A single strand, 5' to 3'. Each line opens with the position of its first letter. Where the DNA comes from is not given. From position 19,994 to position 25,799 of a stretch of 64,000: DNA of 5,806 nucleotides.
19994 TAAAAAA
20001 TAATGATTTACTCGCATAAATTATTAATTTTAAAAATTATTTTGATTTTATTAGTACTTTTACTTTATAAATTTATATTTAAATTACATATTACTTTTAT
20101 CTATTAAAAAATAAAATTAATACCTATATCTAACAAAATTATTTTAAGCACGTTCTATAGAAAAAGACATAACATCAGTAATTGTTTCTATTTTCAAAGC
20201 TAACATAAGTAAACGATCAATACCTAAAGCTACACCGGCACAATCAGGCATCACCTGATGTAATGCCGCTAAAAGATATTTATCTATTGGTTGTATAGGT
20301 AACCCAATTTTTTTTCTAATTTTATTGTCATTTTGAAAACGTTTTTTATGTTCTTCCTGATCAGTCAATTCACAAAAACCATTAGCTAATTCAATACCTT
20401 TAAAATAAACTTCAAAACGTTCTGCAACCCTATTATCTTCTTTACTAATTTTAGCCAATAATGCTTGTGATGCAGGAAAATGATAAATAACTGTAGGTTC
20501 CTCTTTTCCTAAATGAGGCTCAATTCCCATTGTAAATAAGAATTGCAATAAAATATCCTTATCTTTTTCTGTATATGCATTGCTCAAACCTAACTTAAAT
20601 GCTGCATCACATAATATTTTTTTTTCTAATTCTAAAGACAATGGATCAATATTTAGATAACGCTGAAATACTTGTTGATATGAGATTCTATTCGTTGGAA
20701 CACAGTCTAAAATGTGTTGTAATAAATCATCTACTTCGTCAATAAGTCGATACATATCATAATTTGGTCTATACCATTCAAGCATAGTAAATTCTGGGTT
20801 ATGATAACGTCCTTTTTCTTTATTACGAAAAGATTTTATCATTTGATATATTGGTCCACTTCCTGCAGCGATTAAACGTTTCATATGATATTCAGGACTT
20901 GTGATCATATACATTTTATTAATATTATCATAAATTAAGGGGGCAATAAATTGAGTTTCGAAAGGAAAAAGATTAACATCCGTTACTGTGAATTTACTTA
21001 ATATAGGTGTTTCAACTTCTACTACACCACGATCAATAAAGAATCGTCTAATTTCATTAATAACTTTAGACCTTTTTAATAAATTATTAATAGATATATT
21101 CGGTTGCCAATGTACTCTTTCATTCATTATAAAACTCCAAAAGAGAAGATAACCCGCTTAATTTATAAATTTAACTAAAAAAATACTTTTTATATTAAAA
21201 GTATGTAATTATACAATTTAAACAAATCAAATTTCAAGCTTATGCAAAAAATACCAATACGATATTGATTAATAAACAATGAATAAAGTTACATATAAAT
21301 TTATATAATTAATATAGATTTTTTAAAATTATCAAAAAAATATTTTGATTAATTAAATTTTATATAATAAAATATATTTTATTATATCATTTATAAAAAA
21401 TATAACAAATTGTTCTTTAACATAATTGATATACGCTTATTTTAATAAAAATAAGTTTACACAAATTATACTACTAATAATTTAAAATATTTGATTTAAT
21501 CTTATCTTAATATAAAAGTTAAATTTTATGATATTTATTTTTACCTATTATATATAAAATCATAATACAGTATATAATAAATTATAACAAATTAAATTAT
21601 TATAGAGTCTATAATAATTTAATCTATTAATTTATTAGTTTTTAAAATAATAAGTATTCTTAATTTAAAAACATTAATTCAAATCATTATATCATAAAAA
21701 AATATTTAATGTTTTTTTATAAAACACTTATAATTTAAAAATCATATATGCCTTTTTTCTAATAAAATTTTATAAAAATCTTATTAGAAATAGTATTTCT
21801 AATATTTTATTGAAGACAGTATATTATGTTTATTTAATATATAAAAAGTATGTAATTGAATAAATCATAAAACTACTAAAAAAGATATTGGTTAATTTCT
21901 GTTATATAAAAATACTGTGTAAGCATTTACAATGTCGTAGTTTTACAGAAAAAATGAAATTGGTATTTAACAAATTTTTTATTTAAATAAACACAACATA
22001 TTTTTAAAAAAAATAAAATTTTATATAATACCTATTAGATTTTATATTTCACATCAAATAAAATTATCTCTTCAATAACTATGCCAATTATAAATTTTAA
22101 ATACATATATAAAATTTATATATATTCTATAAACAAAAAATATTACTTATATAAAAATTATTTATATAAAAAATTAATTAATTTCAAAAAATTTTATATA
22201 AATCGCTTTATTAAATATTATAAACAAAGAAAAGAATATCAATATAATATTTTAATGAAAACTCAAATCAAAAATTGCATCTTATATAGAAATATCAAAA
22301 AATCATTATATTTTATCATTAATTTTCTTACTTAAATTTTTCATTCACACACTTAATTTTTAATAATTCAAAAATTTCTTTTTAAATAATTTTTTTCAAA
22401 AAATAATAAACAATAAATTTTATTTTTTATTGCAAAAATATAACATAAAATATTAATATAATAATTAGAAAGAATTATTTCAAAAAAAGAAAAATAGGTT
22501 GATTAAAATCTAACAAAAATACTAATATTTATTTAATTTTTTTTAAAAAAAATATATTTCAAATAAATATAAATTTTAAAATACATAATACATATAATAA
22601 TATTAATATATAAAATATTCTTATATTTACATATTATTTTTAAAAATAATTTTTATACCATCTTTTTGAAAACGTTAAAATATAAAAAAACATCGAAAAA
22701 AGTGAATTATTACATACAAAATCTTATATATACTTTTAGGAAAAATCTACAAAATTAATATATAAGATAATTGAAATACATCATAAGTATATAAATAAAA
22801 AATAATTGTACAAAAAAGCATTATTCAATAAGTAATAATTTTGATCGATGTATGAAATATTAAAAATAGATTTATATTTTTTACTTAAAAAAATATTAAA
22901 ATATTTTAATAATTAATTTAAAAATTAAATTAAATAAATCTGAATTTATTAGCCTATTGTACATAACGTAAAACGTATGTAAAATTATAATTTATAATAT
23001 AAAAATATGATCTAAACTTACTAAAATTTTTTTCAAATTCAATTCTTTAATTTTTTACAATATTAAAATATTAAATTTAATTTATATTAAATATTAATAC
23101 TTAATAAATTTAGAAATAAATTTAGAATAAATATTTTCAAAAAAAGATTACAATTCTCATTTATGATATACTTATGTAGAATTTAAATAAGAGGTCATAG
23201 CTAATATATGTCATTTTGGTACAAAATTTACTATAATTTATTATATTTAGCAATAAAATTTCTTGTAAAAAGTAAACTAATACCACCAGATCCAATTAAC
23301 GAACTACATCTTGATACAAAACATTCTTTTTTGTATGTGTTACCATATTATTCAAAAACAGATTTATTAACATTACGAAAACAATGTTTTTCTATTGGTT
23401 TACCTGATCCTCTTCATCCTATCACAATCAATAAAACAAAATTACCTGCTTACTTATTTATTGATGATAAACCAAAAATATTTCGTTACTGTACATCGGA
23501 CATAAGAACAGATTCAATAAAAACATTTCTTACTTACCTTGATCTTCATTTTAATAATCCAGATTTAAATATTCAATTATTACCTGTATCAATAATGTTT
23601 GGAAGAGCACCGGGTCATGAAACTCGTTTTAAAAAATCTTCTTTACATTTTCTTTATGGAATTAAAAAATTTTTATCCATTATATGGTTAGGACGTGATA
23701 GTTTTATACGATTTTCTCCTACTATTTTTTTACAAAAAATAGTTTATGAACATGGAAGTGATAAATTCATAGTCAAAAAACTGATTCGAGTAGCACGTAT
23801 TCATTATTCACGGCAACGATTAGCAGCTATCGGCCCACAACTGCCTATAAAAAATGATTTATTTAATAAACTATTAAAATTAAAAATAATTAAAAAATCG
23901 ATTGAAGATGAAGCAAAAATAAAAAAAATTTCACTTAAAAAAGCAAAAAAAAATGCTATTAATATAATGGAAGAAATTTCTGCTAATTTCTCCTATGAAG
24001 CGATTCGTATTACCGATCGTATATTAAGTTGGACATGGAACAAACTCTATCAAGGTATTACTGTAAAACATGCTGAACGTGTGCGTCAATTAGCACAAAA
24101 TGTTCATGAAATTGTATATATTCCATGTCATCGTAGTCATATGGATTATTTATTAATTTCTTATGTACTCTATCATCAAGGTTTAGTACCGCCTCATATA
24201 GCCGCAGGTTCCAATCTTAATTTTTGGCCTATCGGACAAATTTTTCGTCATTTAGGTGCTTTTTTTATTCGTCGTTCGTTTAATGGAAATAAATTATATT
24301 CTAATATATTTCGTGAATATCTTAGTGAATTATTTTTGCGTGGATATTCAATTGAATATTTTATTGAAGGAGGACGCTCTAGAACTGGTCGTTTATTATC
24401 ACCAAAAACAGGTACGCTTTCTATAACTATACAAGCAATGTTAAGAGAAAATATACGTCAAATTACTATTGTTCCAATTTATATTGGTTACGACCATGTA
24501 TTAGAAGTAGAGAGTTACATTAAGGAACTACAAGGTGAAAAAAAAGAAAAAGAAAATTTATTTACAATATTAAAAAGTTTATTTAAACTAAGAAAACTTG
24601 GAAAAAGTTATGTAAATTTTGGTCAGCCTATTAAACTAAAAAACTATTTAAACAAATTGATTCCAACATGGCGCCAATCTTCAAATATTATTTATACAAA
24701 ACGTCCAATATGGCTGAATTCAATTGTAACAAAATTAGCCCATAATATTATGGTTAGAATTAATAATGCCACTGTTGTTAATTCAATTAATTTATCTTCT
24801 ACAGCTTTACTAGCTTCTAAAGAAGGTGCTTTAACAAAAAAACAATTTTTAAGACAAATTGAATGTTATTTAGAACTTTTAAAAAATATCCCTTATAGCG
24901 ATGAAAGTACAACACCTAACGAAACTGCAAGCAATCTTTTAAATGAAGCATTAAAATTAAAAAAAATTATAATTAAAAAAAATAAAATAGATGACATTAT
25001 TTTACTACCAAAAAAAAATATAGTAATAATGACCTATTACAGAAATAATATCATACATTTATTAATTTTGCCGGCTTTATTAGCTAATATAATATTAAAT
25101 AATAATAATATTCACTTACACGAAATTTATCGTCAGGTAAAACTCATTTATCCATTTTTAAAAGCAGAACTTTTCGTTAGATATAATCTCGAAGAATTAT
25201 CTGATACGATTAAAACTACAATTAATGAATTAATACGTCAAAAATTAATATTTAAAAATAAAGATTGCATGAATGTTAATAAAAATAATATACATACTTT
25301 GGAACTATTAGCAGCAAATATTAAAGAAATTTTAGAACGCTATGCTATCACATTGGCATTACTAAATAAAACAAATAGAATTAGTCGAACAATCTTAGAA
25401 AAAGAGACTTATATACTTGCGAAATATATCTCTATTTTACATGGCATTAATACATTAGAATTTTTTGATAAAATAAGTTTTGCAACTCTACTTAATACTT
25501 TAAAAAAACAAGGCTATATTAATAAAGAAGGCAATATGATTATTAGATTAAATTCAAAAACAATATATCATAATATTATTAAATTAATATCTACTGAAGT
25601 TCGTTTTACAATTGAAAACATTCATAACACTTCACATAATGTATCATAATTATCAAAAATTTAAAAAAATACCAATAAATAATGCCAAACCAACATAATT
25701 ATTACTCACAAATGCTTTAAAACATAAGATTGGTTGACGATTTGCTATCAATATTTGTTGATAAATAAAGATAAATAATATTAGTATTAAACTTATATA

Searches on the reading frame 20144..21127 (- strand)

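Call 28: search_protein_families(library=ncbifam, max_evalue=0.00001, proteins=[window:20144-21127:-])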
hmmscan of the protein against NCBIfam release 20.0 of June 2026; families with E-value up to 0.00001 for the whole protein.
window:20144-21127:- (327 aa): 14 families
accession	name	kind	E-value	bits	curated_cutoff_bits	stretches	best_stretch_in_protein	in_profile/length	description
NF006828.0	PRK09350.1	equivalog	7.9e-148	492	264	1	1-327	1-325/325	elongation factor P--(R)-beta-lysine ligase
TIGR00462.1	genX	equivalog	3.6e-121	404.3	286.9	1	17-322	2-304/304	EF-P lysine aminoacylase EpmA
TIGR00499.1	lysS_bact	equivalog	7.7e-56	189.7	427.6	1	13-323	169-490/496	lysine--tRNA ligase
NF001756.1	PRK00484.1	subfamily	7.9e-55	186.4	468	1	14-324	167-484/488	lysine--tRNA ligase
NF002821.0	PRK02983.1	equivalog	9e-40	136.5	742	2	13-143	775-899/1102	bifunctional lysylphosphatidylglycerol synthetase/lysine--tRNA ligase LysX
NF009101.0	PRK12445.1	subfamily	1.8e-35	122.5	1026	2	15-151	183-314/505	lysine--tRNA ligase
TIGR00459.1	aspS_bact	equivalog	3.8e-21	75.1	373.85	2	14-157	137-281/586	aspartate--tRNA ligase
NF001750.0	PRK00476.1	equivalog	1.6e-17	63.1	443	2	14-157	142-286/590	aspartate--tRNA ligase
NF003483.0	PRK05159.1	equivalog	2.1e-14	53.3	353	1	19-323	140-430/438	aspartate--tRNA(Asn) ligase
NF009460.0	PRK12820.1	equivalog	1.2e-12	46.7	1379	1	14-124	171-275/723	bifunctional aspartyl-tRNA synthetase/aspartyl/glutamyl-tRNA amidotransferase subunit C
TIGR00458.1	aspS_nondisc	equivalog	3.7e-11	42.7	368.4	1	19-323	136-420/428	aspartate--tRNA(Asn) ligase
TIGR00457.1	asnS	equivalog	3.9e-09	35.8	342.6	1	19-159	139-280/455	asparagine--tRNA ligase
NF003037.0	PRK03932.1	equivalog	8.8e-09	34.8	414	1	19-323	136-443/451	asparagine--tRNA ligase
NF005054.0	PRK06462.1-4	equivalog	4.9e-06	25.8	309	0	19-158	28-170/318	asparagine synthetase A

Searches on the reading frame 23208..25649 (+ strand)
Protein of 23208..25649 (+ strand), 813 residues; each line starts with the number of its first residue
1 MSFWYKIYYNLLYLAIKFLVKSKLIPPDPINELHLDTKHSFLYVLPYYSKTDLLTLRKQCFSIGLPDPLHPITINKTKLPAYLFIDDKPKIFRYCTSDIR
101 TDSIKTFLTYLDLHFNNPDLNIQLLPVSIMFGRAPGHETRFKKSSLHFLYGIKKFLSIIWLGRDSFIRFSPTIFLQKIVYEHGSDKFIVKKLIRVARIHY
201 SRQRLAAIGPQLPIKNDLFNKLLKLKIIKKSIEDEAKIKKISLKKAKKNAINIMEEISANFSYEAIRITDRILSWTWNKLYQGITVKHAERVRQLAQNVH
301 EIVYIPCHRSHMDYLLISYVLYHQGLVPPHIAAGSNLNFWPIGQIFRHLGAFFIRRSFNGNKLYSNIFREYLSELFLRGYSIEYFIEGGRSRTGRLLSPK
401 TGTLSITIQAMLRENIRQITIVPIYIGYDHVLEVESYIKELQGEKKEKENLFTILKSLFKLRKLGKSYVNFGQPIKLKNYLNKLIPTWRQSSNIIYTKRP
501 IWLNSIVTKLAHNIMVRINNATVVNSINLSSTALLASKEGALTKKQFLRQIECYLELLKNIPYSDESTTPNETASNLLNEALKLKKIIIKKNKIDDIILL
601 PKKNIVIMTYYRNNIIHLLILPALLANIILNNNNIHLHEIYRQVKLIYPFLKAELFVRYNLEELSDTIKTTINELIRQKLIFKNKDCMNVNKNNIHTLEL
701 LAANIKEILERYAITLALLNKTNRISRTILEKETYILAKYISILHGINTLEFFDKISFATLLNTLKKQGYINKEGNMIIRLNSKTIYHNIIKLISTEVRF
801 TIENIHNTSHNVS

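Call 9: find_encoding_contigs(protein=window:23208-25649:+, flank=5000, max_places=10)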
Protein window:23208-25649:+ (813 aa): no gene with exactly this product is on record in the collection.
